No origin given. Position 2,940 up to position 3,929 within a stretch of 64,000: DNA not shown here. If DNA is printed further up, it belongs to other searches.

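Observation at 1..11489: Extended 12-gene Fe-S and thiolation array with two cysteine desulfurases, a zinc-finger HscB and an embedded TenA-like gene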

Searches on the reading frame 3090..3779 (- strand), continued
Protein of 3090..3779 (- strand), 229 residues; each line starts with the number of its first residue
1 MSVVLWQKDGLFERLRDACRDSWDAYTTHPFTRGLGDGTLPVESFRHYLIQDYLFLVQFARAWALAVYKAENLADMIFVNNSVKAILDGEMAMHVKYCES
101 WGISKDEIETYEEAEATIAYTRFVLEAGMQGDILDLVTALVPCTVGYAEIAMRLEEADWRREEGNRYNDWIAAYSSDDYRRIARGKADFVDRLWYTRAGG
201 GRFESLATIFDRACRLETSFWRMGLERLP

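Call 13: search_solved_structures(query=window:3090-3779:-, show_alignments=3, max_evalue=0.00001)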
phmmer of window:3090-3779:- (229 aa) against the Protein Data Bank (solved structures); distinct sequences matched with E-value up to 0.00001: 15.
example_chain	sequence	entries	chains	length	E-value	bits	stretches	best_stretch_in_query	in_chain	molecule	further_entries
3mvu_A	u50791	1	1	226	1.2e-51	178.9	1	12-225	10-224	TenA family transcriptional regulator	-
2rd3_A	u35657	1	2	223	1.6e-30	109.7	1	19-225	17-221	Transcriptional regulator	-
3ibx_A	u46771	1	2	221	4.2e-30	108.3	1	19-225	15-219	Putative thiaminase II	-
3rm5_A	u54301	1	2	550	5.1e-26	95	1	20-226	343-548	Hydroxymethylpyrimidine/phosphomethylpyrimidine kinase THI20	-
1yaf_A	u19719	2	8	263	2.6e-24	89.4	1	12-196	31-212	Transcriptional activator tenA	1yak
1to9_A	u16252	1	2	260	3.2e-24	89.1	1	12-196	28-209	THI-4 protein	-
1tyh_A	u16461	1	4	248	3.5e-24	89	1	13-196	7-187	Transcriptional activator tenA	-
2qcx_A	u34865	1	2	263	8.6e-24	87.7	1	12-196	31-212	Transcriptional activator tenA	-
2gm7_A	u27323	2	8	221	2e-21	80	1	10-224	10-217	tenA homolog/Thi-4 Thiaminase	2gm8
1udd_A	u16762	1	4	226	6.4e-21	78.3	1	13-224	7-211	transcriptional regulator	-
2qzc_A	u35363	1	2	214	2.2e-13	53.6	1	12-227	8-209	Transcriptional activator TenA-1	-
4fn6_A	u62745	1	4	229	5.3e-10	42.6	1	31-225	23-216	thiaminase-2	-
1rtw_A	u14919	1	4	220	3.6e-07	33.3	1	19-223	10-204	transcriptional activator, putative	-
3no6_A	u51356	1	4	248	7.7e-07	32.2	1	13-177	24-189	Transcriptional activator TenA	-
2f2g_A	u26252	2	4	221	3e-06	30.3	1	7-224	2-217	SEED MATURATION PROTEIN PM36 HOMOLOG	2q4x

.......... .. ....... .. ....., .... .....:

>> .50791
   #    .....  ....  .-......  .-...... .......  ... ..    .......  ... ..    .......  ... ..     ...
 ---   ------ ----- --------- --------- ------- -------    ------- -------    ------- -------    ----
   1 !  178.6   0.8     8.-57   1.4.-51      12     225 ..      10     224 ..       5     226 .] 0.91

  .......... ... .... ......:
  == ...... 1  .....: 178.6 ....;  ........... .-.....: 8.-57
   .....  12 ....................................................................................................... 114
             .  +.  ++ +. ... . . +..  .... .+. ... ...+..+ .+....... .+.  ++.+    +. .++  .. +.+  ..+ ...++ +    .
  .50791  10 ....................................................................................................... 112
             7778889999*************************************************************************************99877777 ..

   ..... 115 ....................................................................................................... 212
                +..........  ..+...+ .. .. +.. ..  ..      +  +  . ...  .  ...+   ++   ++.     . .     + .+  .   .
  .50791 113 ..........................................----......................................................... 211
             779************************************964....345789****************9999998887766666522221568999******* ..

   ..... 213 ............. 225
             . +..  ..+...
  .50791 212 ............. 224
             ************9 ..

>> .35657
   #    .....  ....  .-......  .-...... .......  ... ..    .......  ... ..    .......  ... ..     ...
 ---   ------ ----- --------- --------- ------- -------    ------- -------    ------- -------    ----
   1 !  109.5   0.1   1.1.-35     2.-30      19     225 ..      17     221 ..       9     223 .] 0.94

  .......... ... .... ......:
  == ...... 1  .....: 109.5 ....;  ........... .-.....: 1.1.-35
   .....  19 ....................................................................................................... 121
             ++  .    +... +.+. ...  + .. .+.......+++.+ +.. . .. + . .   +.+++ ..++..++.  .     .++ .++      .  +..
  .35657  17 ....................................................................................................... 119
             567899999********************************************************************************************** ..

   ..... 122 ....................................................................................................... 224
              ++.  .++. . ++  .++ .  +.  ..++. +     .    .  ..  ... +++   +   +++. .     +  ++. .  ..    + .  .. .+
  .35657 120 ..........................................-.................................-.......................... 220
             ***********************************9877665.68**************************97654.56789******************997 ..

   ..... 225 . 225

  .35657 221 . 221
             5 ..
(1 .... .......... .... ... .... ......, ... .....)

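Call 16: find_encoding_contigs(protein=P0025, flank=10000, max_places=1)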
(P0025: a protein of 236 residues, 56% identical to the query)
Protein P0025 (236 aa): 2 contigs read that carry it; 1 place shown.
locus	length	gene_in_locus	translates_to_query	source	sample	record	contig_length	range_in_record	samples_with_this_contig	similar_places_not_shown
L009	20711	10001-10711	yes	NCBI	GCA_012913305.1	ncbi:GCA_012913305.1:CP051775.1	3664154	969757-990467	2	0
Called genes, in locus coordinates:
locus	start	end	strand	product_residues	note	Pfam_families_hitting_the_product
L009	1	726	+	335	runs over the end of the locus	PF13439:Glyco_transf_4, PF13579:Glyco_trans_4_4 (weak), PF20706:GT4-conflict, PF00534:Glycos_transf_1, PF13692:Glyco_trans_1_4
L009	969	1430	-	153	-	PF25455:Beta-barrel_CAF17_C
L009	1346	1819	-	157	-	PF01571:GCV_T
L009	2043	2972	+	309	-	PF01075:Glyco_transf_9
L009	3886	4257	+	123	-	-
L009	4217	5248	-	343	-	PF08238:Sel1 (weak), PF05036:SPOR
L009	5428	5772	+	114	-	-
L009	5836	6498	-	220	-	PF02129:Peptidase_S15, PF20408:Abhydrolase_11 (weak), PF12146:Hydrolase_4, PF00561:Abhydrolase_1, PF12697:Abhydrolase_6 (faint), PF00326:Peptidase_S9 (faint), PF01738:DLH (weak)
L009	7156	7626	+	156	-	PF02082:Rrf2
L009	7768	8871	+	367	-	PF00266:Aminotran_5, PF01212:Beta_elim_lyase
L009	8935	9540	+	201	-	-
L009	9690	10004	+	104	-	PF00111:Fer2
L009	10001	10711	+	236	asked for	PF03070:TENA_THI-4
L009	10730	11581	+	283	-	PF00892:EamA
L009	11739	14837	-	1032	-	PF10150:RNase_E_G, PF20833:RNase_E_G_Thio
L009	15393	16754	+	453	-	PF01520:Amidase_3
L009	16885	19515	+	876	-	PF00912:Transgly, PF17092:PCB_OB, PF00905:Transpeptidase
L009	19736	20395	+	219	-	PF13505:OMP_b-brl, PF03922:OmpW, PF10895:DUF2715 (faint)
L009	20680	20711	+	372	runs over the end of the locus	PF03462:PCRF, PF00472:RF-1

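Call 17: find_encoding_contigs(protein=P0036, flank=10000, max_places=1)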
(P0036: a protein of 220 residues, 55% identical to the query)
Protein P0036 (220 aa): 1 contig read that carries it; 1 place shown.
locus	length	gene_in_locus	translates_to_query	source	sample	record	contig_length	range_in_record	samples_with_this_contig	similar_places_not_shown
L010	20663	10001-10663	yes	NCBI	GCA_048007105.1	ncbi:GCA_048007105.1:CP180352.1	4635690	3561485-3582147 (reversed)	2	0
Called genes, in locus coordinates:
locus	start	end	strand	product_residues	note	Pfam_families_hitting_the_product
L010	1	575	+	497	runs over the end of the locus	PF00370:FGGY_N, PF02782:FGGY_C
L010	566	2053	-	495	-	PF00171:Aldedh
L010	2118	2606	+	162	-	PF13279:4HBT_2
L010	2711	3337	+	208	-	PF02517:Rce1-like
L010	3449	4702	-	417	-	PF00579:tRNA-synt_1b, PF22421:SYY_C-terminal, PF01479:S4 (weak)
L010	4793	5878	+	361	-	PF03702:AnmK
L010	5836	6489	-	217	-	PF02129:Peptidase_S15, PF00561:Abhydrolase_1, PF12146:Hydrolase_4, PF12697:Abhydrolase_6 (weak), PF00326:Peptidase_S9 (faint)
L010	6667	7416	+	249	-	PF00132:Hexapep (faint)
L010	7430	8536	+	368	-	PF00266:Aminotran_5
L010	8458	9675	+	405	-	PF00266:Aminotran_5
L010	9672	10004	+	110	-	PF00111:Fer2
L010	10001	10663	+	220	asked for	PF03070:TENA_THI-4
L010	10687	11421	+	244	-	PF00561:Abhydrolase_1, PF12146:Hydrolase_4 (weak), PF12697:Abhydrolase_6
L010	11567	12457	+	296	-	PF10340:Say1_Mug180, PF00135:COesterase (weak), PF20434:BD-FAE, PF07859:Abhydrolase_3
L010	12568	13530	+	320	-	PF14226:DIOX_N, PF03171:2OG-FeII_Oxy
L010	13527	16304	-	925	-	PF02739:5_3_exonuc_N, PF01367:5_3_exonuc, PF01612:DNA_pol_A_exo1, PF00476:DNA_pol_A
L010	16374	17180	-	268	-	PF00561:Abhydrolase_1, PF12697:Abhydrolase_6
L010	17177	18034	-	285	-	PF02569:Pantoate_ligase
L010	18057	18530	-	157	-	PF04519:Bactofilin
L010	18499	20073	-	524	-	PF08614:ATG16 (faint), PF24161:CCDC39 (faint), PF19353:DUF5930, PF01551:Peptidase_M23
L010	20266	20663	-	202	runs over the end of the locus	PF04305:DUF455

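Call 18: find_encoding_contigs(protein=P0105, flank=10000, max_places=1)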
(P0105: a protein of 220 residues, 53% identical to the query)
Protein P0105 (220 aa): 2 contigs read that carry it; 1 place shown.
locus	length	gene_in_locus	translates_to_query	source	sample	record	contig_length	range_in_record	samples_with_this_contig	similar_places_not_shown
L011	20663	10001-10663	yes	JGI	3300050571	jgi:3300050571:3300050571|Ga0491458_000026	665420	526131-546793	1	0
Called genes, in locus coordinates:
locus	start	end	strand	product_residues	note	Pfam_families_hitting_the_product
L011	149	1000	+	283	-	PF03781:FGE-sulfatase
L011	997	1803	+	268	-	PF22308:DUF6969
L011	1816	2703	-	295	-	PF10282:Lactonase (faint), PF01436:NHL (faint), PF20067:SSL_N (faint)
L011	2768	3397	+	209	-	PF02517:Rce1-like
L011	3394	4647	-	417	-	PF00579:tRNA-synt_1b, PF22421:SYY_C-terminal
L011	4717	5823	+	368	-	PF03702:AnmK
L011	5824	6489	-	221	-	PF02129:Peptidase_S15, PF20408:Abhydrolase_11 (weak), PF00561:Abhydrolase_1, PF12146:Hydrolase_4, PF12697:Abhydrolase_6 (weak), PF00326:Peptidase_S9 (faint)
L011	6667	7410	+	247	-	PF00132:Hexapep (faint)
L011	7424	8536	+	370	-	PF00266:Aminotran_5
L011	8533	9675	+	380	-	PF00266:Aminotran_5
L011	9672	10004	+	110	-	PF00111:Fer2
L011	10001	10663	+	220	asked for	PF03070:TENA_THI-4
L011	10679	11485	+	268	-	PF00561:Abhydrolase_1, PF12146:Hydrolase_4, PF12697:Abhydrolase_6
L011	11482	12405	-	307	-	PF01522:Polysacc_deac_1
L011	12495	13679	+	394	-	PF02515:CoA_transf_3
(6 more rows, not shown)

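Call 20: find_related_loci(query=A1, collection=metagenome_contigs, flank=8000)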
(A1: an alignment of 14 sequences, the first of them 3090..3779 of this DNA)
Query A1 (229 aa) in metagenome_contigs; peptide patterns used: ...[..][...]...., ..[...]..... (x = any residue, [..] = any of these).
600 stretches matched a pattern (row limit reached: there are more); 501 encode a relative of the query (tblastn E <= 1e-3); the best 80 are kept; 80 distinct loci.
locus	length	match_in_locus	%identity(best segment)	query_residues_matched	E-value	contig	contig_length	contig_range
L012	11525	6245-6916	52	3-226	2e-74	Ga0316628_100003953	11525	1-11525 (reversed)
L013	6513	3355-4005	54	11-227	6e-74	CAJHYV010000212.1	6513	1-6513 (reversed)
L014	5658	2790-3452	53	3-225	5e-74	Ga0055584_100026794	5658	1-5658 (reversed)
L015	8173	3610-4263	52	7-224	5e-74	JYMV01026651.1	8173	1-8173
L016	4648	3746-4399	52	7-224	1e-73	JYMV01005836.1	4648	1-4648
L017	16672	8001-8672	52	1-225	1e-73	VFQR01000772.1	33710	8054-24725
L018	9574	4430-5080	53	8-225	1e-72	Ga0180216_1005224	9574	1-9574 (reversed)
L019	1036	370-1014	53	11-225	2e-78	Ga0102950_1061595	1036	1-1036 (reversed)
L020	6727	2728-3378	53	11-227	3e-72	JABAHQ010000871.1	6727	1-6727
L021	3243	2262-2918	53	8-226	2e-72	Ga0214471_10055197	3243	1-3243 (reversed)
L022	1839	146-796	53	11-227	1e-74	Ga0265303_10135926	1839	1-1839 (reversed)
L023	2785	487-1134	52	9-224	1e-72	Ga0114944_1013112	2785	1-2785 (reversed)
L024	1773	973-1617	51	11-225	2e-74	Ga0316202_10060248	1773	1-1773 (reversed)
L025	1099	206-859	51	8-226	2e-76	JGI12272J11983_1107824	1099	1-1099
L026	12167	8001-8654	52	11-228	4e-71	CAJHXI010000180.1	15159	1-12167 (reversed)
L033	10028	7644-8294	52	10-226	7e-70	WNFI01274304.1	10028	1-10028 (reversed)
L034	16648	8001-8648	50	11-226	8e-70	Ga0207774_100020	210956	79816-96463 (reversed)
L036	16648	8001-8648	50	11-226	2e-69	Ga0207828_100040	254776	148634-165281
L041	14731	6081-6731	49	11-227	2e-68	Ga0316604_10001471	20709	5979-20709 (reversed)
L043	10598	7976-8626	49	11-227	2e-68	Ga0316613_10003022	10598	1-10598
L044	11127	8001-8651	49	11-227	3e-68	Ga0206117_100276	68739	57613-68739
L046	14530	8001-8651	49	10-226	5e-68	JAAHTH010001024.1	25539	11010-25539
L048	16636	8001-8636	51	9-224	4e-68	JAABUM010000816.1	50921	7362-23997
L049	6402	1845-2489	50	11-225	4e-68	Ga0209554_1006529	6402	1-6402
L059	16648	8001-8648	51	9-224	8e-67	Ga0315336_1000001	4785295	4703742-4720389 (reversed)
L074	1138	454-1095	51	11-224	5e-71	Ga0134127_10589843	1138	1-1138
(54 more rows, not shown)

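Call 28: search_protein_families(library=pfam, proteins=[L046:2-1198:+, L046:1229-2755:+, L046:3290-4045:+, L046:4061-5263:+, L046:5288-5884:+, L046:5854-7119:+, L046:7123-7518:+, L046:7560-7949:+, L046:8667-9026:+, L046:9042-9443:+], max_evalue=0.00001)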
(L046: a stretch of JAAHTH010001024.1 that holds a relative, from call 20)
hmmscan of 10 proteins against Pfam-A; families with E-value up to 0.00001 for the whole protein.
L046:2-1198:+ (398 aa): 1 family
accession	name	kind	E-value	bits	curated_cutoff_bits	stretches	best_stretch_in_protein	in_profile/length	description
PF00266.25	Aminotran_5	-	7.7e-57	193.4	21.5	1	14-385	2-371/371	Aminotransferase class-V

L046:1229-2755:+ (508 aa): 2 families
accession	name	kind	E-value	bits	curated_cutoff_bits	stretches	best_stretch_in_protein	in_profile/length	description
PF01458.23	SUFBD_core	-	7.7e-80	268.1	27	1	237-479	1-232/232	SUF system FeS cluster assembly, SufBD core domain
PF19295.5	SufBD_N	-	3.3e-12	46.8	23.5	1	171-229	108-166/172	SufBD protein N-terminal region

L046:3290-4045:+ (251 aa): 2 families
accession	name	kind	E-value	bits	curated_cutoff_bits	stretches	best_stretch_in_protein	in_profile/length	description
PF00005.33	ABC_tran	-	2.6e-20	73.8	25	1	20-174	2-135/137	ABC transporter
PF02463.25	SMC_N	-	9.7e-08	32.1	40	1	30-213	25-205/220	RecF/RecN/SMC N terminal domain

L046:4061-5263:+ (400 aa): 1 family
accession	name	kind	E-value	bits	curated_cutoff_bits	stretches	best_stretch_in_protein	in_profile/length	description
PF01458.23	SUFBD_core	-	9.1e-69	231.9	27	1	141-369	6-232/232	SUF system FeS cluster assembly, SufBD core domain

L046:5288-5884:+ (198 aa): 4 families
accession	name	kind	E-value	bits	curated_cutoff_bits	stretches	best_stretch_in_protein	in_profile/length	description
PF02798.26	GST_N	-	8.6e-09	36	20.9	1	13-73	15-76/76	Glutathione S-transferase, N-terminal domain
PF13417.12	GST_N_3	-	4.6e-08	33.7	22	1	2-76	2-72/75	Glutathione S-transferase, N-terminal domain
PF13409.12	GST_N_2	-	2.2e-07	31.8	25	1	9-73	4-69/70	Glutathione S-transferase, N-terminal domain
PF00043.30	GST_C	-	6.4e-06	26.8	20.7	0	132-188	34-93/93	Glutathione S-transferase, C-terminal domain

L046:5854-7119:+ (421 aa): 3 families
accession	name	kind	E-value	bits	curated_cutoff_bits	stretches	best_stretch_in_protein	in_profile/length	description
PF00266.25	Aminotran_5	-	6.6e-145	483.2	21.5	1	40-409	1-371/371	Aminotransferase class-V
PF00155.27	Aminotran_1_2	-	1.7e-13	50.9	19.7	1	79-413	39-361/361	Aminotransferase class I and II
PF01053.26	Cys_Met_Meta_PP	-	2.2e-06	26.9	27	1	122-218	85-176/381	Cys/Met metabolism PLP-dependent enzyme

L046:7123-7518:+ (131 aa): 1 family
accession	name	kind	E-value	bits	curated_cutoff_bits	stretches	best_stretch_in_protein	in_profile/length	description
PF01883.24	FeS_assembly_P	-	5.2e-21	75.1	23.5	1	36-108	2-72/73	Iron-sulfur cluster assembly protein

L046:7560-7949:+ (129 aa): 1 family
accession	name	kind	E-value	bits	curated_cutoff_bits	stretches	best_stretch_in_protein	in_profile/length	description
PF01521.26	Fe-S_biosyn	-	7.7e-15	55.5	26.3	1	7-107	3-110/110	Iron-sulphur cluster biosynthesis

L046:8667-9026:+ (119 aa): 2 families
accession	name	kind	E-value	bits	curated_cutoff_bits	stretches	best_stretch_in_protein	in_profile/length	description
PF00903.31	Glyoxalase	-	2.9e-14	53.9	20.6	1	12-114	2-120/121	Glyoxalase/Bleomycin resistance protein/Dioxygenase superfamily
PF22677.2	Ble-like_N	-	1.8e-06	28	24.5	1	18-38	8-28/41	Bleomycin resistance protein-like N-terminal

L046:9042-9443:+ (133 aa): 1 family
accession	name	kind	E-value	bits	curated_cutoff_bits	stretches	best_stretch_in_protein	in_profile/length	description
PF00903.31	Glyoxalase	-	2.7e-10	41.1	20.6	1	9-125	2-120/121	Glyoxalase/Bleomycin resistance protein/Dioxygenase superfamily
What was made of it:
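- Closest known: Alphaproteobacterial iscR-iscS-sufBCDS-sufT-sufA. Same: L046 shows a SUF-type version that also ends in tenA (call 28).
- SUF-type loci have tenA without fdx (call 28).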
